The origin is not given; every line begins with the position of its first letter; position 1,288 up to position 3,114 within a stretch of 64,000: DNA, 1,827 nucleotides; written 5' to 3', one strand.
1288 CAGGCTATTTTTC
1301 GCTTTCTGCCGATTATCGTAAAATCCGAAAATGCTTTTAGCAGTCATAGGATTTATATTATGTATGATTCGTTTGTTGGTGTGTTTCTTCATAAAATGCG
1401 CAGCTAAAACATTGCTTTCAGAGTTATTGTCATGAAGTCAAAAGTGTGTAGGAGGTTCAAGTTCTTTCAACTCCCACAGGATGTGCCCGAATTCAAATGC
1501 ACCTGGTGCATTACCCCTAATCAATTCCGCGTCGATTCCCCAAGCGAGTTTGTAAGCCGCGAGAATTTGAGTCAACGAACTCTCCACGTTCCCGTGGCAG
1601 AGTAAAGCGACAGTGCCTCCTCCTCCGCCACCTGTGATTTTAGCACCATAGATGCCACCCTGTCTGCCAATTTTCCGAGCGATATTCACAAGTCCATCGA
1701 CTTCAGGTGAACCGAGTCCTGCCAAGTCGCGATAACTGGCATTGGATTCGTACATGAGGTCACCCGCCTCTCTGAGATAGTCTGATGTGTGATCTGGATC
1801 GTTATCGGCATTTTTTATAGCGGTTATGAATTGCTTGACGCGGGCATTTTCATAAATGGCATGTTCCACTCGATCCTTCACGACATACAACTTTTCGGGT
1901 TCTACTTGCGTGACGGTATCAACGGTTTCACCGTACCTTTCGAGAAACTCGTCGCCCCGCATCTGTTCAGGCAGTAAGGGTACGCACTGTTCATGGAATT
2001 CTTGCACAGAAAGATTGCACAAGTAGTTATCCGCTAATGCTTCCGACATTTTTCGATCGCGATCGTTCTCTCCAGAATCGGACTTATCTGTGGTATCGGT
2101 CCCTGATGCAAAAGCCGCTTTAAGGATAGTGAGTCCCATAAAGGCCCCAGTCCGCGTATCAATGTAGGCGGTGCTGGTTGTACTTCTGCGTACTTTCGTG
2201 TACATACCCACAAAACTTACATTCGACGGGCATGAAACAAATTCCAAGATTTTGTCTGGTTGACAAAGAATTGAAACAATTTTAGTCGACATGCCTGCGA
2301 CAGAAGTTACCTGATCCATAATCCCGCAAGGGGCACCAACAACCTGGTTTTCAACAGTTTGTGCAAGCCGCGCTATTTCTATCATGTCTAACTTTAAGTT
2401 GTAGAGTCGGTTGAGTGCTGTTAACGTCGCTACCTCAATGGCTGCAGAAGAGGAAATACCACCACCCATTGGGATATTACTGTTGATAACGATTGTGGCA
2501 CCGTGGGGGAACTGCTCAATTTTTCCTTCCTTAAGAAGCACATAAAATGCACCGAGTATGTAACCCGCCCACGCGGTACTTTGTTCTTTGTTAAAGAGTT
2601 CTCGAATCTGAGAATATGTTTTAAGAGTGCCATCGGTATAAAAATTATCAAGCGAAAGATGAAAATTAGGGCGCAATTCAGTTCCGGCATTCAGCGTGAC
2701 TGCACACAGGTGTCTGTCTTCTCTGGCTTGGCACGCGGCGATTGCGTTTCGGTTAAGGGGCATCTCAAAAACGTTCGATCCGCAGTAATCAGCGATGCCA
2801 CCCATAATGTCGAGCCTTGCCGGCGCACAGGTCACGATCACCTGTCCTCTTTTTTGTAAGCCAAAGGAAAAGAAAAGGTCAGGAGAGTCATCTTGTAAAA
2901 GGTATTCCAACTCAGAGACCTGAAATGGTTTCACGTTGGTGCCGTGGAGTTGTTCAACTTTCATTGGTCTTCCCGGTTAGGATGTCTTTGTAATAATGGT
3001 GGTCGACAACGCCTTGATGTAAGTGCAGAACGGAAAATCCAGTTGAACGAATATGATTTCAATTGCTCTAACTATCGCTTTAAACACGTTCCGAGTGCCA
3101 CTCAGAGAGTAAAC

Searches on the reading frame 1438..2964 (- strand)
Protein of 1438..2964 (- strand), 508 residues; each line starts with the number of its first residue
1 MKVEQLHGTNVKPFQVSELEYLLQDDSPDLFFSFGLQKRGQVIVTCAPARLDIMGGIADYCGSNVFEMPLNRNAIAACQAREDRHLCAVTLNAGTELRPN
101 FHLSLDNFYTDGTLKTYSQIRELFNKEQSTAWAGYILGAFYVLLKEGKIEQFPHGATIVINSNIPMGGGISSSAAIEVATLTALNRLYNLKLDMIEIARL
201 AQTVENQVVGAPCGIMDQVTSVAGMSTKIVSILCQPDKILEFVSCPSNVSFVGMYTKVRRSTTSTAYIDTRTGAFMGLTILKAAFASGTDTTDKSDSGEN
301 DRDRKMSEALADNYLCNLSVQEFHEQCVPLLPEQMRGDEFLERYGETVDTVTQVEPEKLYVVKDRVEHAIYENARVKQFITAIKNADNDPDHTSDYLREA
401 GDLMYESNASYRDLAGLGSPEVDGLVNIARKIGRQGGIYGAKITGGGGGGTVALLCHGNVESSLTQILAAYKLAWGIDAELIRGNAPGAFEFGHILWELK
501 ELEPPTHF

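Call 44: search_protein_families(library=pfam, proteins=[window:1438-2964:-])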
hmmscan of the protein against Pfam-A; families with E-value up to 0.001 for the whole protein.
window:1438-2964:- (508 aa): 4 families
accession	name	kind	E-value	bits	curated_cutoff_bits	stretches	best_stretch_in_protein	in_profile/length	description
PF00288.32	GHMP_kinases_N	-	1.1e-23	83.6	22.3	1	135-224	2-86/87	GHMP kinases N terminal domain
PF08544.19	GHMP_kinases_C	-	1.5e-07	32.1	21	1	398-459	11-71/85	GHMP kinases C terminal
PF10509.15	GalKase_gal_bdg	-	8.4e-06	25.7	23.1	1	41-79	11-48/49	Galactokinase galactose-binding signature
PF22700.2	MVD-like_N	-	0.00011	22.3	27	0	106-203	48-130/157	Diphosphomevalonate decarboxylase-like N-terminal domain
